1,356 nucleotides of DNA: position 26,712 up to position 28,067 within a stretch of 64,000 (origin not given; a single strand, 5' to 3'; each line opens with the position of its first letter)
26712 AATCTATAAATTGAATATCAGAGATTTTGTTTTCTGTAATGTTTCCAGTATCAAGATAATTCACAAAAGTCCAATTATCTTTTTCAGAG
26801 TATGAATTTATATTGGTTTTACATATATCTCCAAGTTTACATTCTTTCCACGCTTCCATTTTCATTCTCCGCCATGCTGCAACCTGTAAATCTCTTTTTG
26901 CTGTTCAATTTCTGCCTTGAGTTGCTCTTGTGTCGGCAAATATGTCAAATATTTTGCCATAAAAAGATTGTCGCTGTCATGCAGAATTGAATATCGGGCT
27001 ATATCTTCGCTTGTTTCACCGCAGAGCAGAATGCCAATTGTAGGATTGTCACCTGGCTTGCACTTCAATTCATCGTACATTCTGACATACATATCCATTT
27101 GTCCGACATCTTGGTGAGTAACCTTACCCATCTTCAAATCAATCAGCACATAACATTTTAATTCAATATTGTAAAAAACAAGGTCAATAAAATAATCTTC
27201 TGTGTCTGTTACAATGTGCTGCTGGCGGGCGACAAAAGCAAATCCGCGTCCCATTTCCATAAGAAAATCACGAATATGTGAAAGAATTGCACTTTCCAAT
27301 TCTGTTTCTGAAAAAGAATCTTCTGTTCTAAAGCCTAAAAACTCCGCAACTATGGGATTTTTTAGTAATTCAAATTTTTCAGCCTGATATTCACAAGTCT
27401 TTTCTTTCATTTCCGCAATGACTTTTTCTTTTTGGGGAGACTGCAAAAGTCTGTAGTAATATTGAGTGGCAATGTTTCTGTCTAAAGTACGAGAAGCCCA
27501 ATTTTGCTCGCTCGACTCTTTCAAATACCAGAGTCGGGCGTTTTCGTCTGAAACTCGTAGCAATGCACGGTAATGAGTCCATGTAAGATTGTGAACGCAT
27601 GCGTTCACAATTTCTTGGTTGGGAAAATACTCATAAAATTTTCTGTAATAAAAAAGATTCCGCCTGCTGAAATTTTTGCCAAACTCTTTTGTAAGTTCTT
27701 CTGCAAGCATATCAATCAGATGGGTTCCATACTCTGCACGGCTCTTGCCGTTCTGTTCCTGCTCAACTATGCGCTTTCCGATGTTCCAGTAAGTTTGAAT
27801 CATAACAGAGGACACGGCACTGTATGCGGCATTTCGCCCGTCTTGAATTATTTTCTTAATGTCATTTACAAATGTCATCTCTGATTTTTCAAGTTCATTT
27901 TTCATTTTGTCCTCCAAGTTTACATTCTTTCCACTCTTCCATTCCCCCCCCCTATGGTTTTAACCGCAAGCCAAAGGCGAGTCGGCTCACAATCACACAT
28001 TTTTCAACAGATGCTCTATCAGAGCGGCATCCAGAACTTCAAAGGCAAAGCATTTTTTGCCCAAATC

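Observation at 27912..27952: hsdS 5' remnant preceded by a G9 homopolymer: footprint of an hsdS shufflon or a phase-variable switch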

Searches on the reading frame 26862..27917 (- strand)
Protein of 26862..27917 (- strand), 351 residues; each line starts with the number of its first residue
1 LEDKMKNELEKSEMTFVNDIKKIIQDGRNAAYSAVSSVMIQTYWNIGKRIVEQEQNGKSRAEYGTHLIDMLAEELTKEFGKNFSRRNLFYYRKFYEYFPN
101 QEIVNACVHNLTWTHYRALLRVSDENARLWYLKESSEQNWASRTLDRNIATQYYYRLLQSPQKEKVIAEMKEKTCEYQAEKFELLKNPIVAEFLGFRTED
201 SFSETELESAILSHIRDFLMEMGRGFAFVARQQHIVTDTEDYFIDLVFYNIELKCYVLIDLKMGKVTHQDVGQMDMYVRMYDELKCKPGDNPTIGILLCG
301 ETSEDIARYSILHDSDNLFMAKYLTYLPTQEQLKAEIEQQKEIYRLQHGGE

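Call 4: search_protein_families(library=pfam, proteins=[window:26862-27917:-])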
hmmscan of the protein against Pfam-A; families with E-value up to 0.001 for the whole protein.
window:26862-27917:- (351 aa): 2 families
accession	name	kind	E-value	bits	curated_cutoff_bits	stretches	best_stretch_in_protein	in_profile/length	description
PF06250.17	YhcG_C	-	9.8e-53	178.6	32.5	1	183-336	2-155/157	YhcG PDDEXK nuclease domain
PF17761.7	DUF1016_N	-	5.2e-46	156.6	32.8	1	19-156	1-137/137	DUF1016 N-terminal domain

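Call 27: find_homologous_proteins(query=window:26862-27905:-, max_evalue=1e-30)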
Query window:26862-27905:- (347 aa): 8000 proteins with E <= 1e-30 among 8000 candidates; the best 120 are listed.
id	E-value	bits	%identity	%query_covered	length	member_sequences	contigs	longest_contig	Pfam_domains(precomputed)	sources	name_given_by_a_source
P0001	9.8e-232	786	100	100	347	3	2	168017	PF17761.8,PF06250.18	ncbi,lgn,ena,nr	ncbi:MAG: DUF1016 family protein [Spirochaetales bacterium]|nr:DUF1016 family protein [Spirochaetale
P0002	1.7e-225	765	97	100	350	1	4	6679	PF17761.8,PF06250.18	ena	-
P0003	1.8e-223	759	96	100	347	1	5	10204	PF17761.8,PF06250.18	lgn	-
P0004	6.1e-223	757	96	100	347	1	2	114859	PF17761.8,PF06250.18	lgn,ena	-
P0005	9.9e-222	753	96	100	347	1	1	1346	PF17761.8,PF06250.18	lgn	-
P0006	1.8e-221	752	97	99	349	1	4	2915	PF17761.8,PF06250.18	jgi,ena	jgi:predicted nuclease of restriction endonuclease-like (RecB) superfamily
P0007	8.9e-194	661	84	99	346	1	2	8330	PF17761.8,PF06250.18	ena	-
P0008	8.7e-192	655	82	99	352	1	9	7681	PF17761.8,PF06250.18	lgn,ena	-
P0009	2.9e-190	650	82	100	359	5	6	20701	PF17761.8,PF06250.18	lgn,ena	-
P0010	1.1e-181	621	96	82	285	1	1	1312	PF17761.8,PF06250.18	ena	-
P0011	4.5e-180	616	78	97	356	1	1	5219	PF17761.8,PF06250.18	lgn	-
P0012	3.2e-177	607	75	99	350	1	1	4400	PF17761.8,PF06250.18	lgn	-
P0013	1.1e-176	605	77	98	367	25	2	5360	PF17761.8,PF06250.18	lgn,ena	-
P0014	1.6e-176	604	77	96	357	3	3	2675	PF17761.8,PF06250.18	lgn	-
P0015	3.4e-176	603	76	96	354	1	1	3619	PF17761.8,PF06250.18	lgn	-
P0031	7.1e-173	592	74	99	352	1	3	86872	PF17761.8,PF06250.18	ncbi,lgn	-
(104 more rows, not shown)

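Call 28: find_encoding_contigs(protein=P0001, flank=5000, max_places=6)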
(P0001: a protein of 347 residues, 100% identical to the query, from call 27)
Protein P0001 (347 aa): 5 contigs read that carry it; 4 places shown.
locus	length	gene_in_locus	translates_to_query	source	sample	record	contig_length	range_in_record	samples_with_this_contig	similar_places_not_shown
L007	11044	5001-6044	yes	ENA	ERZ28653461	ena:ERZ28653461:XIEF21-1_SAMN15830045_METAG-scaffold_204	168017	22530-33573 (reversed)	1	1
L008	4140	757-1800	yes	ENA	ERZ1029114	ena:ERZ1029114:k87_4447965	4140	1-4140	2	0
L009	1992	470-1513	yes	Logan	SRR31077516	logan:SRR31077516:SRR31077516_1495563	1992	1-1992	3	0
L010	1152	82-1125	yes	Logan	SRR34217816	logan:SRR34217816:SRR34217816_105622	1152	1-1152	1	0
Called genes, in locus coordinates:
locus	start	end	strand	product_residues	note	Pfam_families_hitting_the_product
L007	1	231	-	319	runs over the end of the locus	PF00005:ABC_tran, PF13304:AAA_21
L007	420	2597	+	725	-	PF00133:tRNA-synt_1, PF09334:tRNA-synt_1g, PF19303:Anticodon_3, PF01588:tRNA_bind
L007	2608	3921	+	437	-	PF22020:RlmL_1st, PF02926:THUMP, PF01170:UPF0020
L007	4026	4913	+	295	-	PF10543:ORF6N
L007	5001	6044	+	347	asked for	PF17761:DUF1016_N, PF06250:YhcG_C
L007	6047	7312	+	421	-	PF01420:Methylase_S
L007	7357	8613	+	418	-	PF00150:Cellulase (weak), PF07745:Glyco_hydro_53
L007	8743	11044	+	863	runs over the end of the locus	PF00672:HAMP (faint), PF00015:MCPsignal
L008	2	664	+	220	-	?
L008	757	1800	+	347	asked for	PF17761:DUF1016_N, PF06250:YhcG_C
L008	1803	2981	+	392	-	PF01420:Methylase_S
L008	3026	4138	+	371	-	?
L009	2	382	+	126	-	?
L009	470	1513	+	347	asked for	PF17761:DUF1016_N, PF06250:YhcG_C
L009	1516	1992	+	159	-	?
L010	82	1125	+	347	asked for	PF17761:DUF1016_N, PF06250:YhcG_C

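Call 29: find_encoding_contigs(protein=P0004, flank=5000, max_places=6)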
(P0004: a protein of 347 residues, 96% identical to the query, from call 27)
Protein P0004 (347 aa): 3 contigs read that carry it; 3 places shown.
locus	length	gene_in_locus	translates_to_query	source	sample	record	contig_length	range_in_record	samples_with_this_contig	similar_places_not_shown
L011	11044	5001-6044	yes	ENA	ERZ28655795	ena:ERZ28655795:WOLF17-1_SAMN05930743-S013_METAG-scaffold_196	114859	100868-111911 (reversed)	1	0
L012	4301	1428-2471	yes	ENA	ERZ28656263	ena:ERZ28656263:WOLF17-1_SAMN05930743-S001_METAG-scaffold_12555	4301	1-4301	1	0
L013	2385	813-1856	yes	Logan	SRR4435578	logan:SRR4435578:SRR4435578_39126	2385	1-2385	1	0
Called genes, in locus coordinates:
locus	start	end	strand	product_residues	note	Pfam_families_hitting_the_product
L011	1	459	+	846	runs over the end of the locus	PF10544:T5orf172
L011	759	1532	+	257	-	PF14848:HU-DNA_bdg (weak), PF14734:DUF4469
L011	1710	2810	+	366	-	PF02129:Peptidase_S15 (weak), PF00561:Abhydrolase_1, PF12146:Hydrolase_4, PF12697:Abhydrolase_6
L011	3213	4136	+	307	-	PF02384:N6_Mtase, PF07669:Eco57I (weak)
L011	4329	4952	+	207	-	PF10543:ORF6N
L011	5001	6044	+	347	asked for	PF17761:DUF1016_N, PF06250:YhcG_C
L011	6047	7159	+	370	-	PF01420:Methylase_S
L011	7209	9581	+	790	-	-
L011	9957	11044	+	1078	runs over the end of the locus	PF04313:HSDR_N, PF04851:ResIII, PF18766:SWI2_SNF2, PF22679:T1R_D3-like, PF11867:T1RH-like_C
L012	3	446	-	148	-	?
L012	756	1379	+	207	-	PF10543:ORF6N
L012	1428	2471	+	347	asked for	PF17761:DUF1016_N, PF06250:YhcG_C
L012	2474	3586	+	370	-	PF01420:Methylase_S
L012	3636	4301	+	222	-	?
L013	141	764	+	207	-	PF10543:ORF6N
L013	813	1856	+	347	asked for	PF17761:DUF1016_N, PF06250:YhcG_C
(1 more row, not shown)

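Call 30: find_encoding_contigs(protein=P0003, flank=5000, max_places=6)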
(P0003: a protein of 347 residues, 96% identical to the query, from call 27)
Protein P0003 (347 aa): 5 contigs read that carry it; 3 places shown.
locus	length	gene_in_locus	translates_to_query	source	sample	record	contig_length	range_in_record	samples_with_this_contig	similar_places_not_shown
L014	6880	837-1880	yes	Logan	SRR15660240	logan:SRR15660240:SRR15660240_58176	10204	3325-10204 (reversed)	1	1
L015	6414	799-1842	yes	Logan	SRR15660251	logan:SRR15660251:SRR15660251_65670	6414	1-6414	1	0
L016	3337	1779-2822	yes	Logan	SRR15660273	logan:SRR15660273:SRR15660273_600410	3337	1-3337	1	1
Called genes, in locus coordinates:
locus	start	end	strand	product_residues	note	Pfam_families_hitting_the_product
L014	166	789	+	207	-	PF10543:ORF6N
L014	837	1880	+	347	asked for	PF17761:DUF1016_N, PF06250:YhcG_C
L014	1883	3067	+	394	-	PF01420:Methylase_S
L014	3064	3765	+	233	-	-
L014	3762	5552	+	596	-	PF00270:DEAD, PF04851:ResIII (weak)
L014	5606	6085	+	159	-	-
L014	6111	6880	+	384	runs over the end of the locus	PF13310:Virulence_RhuM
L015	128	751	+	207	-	PF10543:ORF6N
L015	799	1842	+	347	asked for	PF17761:DUF1016_N, PF06250:YhcG_C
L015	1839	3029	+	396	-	PF01420:Methylase_S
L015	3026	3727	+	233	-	-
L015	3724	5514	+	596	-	PF00270:DEAD, PF04851:ResIII (weak)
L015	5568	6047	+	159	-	-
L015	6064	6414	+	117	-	?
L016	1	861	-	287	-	?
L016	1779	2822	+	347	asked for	PF17761:DUF1016_N, PF06250:YhcG_C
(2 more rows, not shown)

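Call 33: find_encoding_contigs(protein=P0009, flank=5000, max_places=5)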
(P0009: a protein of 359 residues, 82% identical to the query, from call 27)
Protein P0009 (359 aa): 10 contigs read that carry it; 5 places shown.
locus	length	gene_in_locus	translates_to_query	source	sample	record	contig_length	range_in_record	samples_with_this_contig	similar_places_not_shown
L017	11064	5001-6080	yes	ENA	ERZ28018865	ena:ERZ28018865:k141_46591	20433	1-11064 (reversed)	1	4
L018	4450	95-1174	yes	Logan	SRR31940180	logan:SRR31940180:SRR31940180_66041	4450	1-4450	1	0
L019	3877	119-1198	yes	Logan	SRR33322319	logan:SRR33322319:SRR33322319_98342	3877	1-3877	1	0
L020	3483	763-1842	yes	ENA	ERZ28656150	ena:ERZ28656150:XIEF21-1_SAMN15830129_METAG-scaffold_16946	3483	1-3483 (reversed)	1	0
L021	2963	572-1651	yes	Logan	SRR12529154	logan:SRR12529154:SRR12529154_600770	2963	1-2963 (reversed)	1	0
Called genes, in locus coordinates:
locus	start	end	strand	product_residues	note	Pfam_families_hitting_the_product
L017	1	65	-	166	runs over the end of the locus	PF08281:Sigma70_r4_2 (weak)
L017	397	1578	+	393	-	PF20277:CTD11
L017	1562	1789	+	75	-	PF20292:MC7, PF20293:MC6 (weak)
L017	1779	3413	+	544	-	PF10088:DUF2326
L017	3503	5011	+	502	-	PF12161:HsdM_N, PF02384:N6_Mtase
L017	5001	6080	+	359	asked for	PF17761:DUF1016_N, PF06250:YhcG_C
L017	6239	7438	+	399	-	PF01420:Methylase_S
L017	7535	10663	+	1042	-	PF04313:HSDR_N, PF04851:ResIII, PF18766:SWI2_SNF2, PF22679:T1R_D3-like, PF11867:T1RH-like_C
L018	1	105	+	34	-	?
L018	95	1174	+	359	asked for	PF17761:DUF1016_N, PF06250:YhcG_C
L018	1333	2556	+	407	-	PF01420:Methylase_S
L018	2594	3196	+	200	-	PF18736:pEK499_p136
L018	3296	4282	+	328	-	PF02899:Phage_int_SAM_1 (weak), PF13495:Phage_int_SAM_4, PF00589:Phage_integrase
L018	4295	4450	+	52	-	?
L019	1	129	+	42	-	?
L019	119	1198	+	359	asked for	PF17761:DUF1016_N, PF06250:YhcG_C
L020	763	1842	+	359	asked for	PF17761:DUF1016_N, PF06250:YhcG_C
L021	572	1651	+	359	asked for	PF17761:DUF1016_N, PF06250:YhcG_C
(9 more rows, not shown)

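Call 34: find_encoding_contigs(protein=P0007, flank=5000, max_places=4)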
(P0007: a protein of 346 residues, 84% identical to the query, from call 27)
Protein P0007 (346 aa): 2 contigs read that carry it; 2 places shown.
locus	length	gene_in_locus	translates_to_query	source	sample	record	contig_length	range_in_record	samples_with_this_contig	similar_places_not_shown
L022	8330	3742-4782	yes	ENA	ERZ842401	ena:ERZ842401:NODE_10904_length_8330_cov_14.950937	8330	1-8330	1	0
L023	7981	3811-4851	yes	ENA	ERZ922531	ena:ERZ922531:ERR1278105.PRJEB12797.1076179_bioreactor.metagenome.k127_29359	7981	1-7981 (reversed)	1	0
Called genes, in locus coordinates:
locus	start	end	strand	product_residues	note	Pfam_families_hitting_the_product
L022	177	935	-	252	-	PF14848:HU-DNA_bdg (weak), PF14734:DUF4469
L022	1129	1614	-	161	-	PF12844:HTH_19, PF13560:HTH_31 (weak), PF01381:HTH_3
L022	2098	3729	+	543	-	PF12161:HsdM_N, PF02384:N6_Mtase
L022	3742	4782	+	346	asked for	PF17761:DUF1016_N, PF06250:YhcG_C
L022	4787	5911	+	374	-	PF01420:Methylase_S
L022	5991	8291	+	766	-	PF04313:HSDR_N, PF04851:ResIII, PF18766:SWI2_SNF2, PF22679:T1R_D3-like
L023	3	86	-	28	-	?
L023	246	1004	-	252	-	PF14848:HU-DNA_bdg (weak), PF14734:DUF4469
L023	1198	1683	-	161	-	PF12844:HTH_19, PF13560:HTH_31 (weak), PF01381:HTH_3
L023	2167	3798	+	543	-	PF12161:HsdM_N, PF02384:N6_Mtase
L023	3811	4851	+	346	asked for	PF17761:DUF1016_N, PF06250:YhcG_C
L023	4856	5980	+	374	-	PF01420:Methylase_S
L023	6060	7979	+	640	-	?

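Call 35: find_encoding_contigs(protein=P0031, flank=5000, max_places=3)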
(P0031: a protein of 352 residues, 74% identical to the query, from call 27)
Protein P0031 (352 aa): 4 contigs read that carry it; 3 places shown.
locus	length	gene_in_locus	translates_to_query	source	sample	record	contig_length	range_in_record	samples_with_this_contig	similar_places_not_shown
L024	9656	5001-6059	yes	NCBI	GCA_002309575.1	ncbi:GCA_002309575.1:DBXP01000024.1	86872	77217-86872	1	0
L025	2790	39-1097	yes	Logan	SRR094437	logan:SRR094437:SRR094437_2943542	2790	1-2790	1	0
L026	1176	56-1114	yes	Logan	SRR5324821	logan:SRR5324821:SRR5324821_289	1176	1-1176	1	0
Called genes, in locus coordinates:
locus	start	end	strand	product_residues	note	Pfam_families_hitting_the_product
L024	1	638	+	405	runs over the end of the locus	PF00155:Aminotran_1_2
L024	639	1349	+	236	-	PF04452:Methyltrans_RNA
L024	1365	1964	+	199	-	PF02581:TMP-TENI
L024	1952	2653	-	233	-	PF00156:Pribosyltran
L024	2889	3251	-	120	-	-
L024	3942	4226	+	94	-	-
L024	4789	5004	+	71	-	-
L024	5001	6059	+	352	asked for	PF17761:DUF1016_N, PF06250:YhcG_C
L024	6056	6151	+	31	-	-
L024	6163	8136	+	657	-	PF20720:nSTAND3 (faint), PF00004:AAA (faint), PF07728:AAA_5, PF28529:McrB_lid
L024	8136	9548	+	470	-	PF10117:McrBC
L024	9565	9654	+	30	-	?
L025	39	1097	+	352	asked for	PF17761:DUF1016_N, PF06250:YhcG_C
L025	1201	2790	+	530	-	?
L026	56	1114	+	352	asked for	PF17761:DUF1016_N, PF06250:YhcG_C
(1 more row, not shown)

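Call 38: find_related_loci(query=P0001, collection=viral_contigs, flank=3000)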
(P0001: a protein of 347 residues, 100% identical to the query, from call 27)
Query P0001 (347 aa) in viral_contigs; peptide patterns used: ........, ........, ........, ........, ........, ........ (x = any residue, [..] = any of these).
20 stretches matched a pattern; 10 encode a relative of the query (tblastn E <= 1e-3); 10 distinct loci.
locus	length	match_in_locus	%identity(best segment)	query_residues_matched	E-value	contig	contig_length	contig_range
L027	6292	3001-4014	61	8-345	3e-145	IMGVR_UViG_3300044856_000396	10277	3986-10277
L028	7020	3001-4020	60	1-345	1e-138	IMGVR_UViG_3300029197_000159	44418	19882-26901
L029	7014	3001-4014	46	1-345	2e-103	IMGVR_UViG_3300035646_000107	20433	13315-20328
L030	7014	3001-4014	46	1-345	2e-103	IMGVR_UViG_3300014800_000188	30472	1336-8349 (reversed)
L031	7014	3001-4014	45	1-345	4e-99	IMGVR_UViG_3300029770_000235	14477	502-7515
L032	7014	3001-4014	45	1-345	1e-98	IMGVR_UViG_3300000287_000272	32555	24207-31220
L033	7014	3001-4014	45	1-345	1e-98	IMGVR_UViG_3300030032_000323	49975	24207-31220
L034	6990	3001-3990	47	8-346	1e-99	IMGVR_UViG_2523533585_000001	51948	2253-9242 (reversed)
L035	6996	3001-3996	57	12-345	4e-128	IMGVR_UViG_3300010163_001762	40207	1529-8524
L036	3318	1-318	78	239-344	3e-52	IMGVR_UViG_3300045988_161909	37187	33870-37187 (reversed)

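Call 42: find_encoding_contigs(protein=P0002, flank=5000, max_places=4)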
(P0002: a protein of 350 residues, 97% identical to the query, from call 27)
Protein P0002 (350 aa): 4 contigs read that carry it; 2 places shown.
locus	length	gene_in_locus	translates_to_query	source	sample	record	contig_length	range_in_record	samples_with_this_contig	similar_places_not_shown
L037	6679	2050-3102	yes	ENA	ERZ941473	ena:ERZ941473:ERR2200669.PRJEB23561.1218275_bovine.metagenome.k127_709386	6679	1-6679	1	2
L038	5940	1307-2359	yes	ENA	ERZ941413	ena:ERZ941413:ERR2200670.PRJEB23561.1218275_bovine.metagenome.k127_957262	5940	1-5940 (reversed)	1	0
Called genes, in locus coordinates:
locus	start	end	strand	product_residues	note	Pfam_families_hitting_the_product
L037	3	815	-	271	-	?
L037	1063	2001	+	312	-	PF10543:ORF6N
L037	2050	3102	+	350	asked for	PF17761:DUF1016_N, PF06250:YhcG_C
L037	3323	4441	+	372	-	PF01420:Methylase_S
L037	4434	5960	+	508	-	PF02463:SMC_N (faint), PF13476:AAA_23 (weak), PF13304:AAA_21, PF13175:AAA_15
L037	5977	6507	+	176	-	-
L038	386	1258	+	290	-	PF10543:ORF6N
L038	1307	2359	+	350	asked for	PF17761:DUF1016_N, PF06250:YhcG_C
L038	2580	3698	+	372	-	PF01420:Methylase_S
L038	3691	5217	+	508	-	PF02463:SMC_N (faint), PF13476:AAA_23 (weak), PF13304:AAA_21, PF13175:AAA_15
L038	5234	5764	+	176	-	-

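Call 43: find_encoding_contigs(protein=P0006, flank=5000, max_places=4)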
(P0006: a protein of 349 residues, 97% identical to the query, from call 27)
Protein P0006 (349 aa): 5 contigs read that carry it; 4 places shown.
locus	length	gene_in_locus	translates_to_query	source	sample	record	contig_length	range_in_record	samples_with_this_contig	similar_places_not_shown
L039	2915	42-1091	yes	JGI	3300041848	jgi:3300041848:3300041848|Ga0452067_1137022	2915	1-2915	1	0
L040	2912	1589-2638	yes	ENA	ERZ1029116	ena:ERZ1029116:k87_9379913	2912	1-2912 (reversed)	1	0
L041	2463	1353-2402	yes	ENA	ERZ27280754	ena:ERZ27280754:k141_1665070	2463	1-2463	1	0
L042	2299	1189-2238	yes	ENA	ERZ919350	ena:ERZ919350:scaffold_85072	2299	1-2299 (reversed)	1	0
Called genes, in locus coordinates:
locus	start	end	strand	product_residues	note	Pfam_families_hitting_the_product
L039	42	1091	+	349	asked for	PF17761:DUF1016_N, PF06250:YhcG_C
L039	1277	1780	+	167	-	PF01420:Methylase_S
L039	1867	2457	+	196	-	PF01420:Methylase_S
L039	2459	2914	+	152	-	?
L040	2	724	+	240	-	?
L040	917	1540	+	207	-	PF10543:ORF6N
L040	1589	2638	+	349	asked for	PF17761:DUF1016_N, PF06250:YhcG_C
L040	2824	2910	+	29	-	?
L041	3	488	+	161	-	?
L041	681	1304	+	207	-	PF10543:ORF6N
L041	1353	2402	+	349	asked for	PF17761:DUF1016_N, PF06250:YhcG_C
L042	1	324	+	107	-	?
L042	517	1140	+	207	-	PF10543:ORF6N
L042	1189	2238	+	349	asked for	PF17761:DUF1016_N, PF06250:YhcG_C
